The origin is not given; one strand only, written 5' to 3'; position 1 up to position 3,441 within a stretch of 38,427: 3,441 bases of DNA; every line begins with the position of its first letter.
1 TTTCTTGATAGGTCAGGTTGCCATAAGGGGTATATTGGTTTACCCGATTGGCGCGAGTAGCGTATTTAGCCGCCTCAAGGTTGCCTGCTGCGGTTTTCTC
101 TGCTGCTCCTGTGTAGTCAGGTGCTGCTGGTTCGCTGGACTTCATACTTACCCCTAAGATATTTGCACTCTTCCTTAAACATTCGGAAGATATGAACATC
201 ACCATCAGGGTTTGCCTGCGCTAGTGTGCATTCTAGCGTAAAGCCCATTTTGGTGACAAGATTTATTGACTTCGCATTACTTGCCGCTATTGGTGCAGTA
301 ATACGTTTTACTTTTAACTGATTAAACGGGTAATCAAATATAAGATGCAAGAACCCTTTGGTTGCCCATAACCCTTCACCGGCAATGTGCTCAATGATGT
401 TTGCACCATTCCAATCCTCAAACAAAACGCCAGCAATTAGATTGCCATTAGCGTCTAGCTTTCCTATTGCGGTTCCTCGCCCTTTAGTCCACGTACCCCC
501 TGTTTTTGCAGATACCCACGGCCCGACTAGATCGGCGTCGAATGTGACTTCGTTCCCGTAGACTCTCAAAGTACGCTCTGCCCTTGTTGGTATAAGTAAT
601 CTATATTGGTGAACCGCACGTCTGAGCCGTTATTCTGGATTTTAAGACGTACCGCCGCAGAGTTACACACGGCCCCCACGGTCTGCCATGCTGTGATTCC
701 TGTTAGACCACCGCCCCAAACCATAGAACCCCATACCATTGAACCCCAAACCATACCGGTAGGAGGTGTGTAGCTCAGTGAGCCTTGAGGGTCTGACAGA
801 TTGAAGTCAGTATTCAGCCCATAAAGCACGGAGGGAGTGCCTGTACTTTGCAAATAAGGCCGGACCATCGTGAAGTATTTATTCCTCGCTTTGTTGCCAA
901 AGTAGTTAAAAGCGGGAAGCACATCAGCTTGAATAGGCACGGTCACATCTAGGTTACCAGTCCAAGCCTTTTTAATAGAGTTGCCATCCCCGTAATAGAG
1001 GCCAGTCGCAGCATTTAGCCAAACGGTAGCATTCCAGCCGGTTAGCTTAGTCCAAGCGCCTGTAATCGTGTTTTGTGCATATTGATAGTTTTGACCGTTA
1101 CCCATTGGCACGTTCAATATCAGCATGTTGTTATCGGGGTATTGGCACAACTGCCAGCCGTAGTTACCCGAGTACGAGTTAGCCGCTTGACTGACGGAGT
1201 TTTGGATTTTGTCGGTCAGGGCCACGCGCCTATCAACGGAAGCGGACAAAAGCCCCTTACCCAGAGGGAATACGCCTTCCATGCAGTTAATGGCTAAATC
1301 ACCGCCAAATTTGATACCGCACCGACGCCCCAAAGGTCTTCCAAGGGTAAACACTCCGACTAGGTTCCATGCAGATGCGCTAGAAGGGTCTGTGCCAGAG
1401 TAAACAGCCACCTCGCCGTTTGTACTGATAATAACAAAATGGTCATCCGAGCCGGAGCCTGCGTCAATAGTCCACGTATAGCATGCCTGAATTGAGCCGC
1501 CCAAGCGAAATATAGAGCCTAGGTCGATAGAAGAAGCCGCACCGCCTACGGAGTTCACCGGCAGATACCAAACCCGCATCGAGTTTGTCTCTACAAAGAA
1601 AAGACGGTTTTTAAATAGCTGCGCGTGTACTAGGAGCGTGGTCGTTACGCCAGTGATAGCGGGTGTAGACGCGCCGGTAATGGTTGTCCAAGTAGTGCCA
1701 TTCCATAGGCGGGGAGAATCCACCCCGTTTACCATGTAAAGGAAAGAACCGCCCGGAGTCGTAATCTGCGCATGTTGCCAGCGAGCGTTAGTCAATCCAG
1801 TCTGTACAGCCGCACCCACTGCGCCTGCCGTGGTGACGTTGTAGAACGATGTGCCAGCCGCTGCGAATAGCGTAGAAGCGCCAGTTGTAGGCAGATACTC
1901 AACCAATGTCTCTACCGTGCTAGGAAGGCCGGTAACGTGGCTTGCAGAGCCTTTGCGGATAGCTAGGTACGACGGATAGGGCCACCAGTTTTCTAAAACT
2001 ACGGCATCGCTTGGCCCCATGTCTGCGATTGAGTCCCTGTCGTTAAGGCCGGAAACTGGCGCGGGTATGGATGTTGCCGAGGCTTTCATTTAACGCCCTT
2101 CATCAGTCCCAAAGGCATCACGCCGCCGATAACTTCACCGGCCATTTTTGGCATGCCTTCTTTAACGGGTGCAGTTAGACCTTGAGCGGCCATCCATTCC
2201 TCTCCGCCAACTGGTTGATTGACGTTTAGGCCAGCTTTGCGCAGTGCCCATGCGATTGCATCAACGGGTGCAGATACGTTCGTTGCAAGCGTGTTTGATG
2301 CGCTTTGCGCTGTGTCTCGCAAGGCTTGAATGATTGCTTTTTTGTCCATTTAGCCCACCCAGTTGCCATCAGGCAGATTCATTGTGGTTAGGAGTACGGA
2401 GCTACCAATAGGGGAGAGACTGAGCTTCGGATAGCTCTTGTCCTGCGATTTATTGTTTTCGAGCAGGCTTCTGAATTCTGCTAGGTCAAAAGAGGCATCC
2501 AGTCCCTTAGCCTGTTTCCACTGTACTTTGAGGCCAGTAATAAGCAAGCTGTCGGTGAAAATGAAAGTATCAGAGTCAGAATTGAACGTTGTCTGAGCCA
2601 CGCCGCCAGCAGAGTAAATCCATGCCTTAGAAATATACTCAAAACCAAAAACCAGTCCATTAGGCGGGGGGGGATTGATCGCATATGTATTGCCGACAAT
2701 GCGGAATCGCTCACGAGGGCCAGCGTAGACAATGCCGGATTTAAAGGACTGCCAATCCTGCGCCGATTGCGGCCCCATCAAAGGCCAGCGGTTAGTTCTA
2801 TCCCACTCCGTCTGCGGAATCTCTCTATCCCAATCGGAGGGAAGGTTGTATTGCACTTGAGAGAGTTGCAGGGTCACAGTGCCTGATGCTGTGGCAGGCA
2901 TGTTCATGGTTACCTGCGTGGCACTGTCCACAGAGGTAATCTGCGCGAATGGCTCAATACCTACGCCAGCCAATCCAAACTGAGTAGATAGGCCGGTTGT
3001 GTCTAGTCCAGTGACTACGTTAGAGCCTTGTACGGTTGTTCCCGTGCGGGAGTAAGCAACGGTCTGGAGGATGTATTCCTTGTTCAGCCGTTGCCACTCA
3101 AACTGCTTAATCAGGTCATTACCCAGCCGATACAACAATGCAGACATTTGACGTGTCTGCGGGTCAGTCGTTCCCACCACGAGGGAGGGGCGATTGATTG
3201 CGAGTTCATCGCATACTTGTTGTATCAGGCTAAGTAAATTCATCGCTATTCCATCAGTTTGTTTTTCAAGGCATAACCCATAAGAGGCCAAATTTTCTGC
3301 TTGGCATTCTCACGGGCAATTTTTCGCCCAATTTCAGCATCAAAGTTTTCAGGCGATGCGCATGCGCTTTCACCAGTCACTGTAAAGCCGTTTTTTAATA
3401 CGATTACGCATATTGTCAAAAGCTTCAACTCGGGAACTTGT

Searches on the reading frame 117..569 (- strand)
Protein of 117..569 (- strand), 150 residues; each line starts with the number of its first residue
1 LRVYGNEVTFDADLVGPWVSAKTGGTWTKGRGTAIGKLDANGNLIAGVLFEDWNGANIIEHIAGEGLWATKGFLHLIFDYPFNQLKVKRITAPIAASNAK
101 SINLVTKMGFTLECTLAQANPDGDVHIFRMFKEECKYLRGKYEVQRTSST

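Call 80: search_protein_families(library=pfam, proteins=[window:117-569:-], max_evalue=0.05)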
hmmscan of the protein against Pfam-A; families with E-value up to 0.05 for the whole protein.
window:117-569:- (150 aa): 2 families
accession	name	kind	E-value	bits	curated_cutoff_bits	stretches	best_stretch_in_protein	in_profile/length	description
PF13420.13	Acetyltransf_4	-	5.2e-05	23.8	24.3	1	73-114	97-138/155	Acetyltransferase (GNAT) domain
PF13302.13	Acetyltransf_3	-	0.00041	21.5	25.4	1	74-111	101-138/138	Acetyltransferase (GNAT) domain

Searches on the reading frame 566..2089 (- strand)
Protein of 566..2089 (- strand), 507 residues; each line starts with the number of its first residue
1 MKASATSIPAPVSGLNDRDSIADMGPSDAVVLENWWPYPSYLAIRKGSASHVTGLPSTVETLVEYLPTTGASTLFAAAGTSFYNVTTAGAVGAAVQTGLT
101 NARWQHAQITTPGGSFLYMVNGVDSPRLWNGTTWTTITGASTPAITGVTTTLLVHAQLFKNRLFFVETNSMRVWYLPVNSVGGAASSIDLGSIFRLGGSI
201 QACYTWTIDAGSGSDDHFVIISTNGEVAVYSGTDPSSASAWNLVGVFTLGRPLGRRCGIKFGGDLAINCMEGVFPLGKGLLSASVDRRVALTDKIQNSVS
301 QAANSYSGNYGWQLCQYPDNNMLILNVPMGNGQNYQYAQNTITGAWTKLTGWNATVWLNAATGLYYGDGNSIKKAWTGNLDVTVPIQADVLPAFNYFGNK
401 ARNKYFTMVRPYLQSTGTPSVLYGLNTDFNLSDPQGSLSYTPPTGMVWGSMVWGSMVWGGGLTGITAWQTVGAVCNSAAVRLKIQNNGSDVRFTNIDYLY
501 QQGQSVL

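Call 12: search_protein_families(library=phrogs, proteins=[window:566-2089:-])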
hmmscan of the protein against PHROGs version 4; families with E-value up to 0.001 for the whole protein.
window:566-2089:- (507 aa): 1 family
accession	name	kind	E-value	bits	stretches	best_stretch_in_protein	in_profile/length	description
phrog_5107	-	lysis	1.8e-120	403.9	1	3-505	4-532/533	amidase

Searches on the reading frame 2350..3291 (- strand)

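Call 12: search_protein_families(library=phrogs, proteins=[window:2350-3291:-])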
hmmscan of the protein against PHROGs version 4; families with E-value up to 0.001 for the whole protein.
window:2350-3291:- (313 aa): 2 families
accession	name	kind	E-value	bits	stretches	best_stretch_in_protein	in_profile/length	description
phrog_6013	-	tail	1.7e-46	159.1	2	138-302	58-220/228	tail protein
phrog_17105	-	unknown function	3.3e-06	27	1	83-154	302-374/528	-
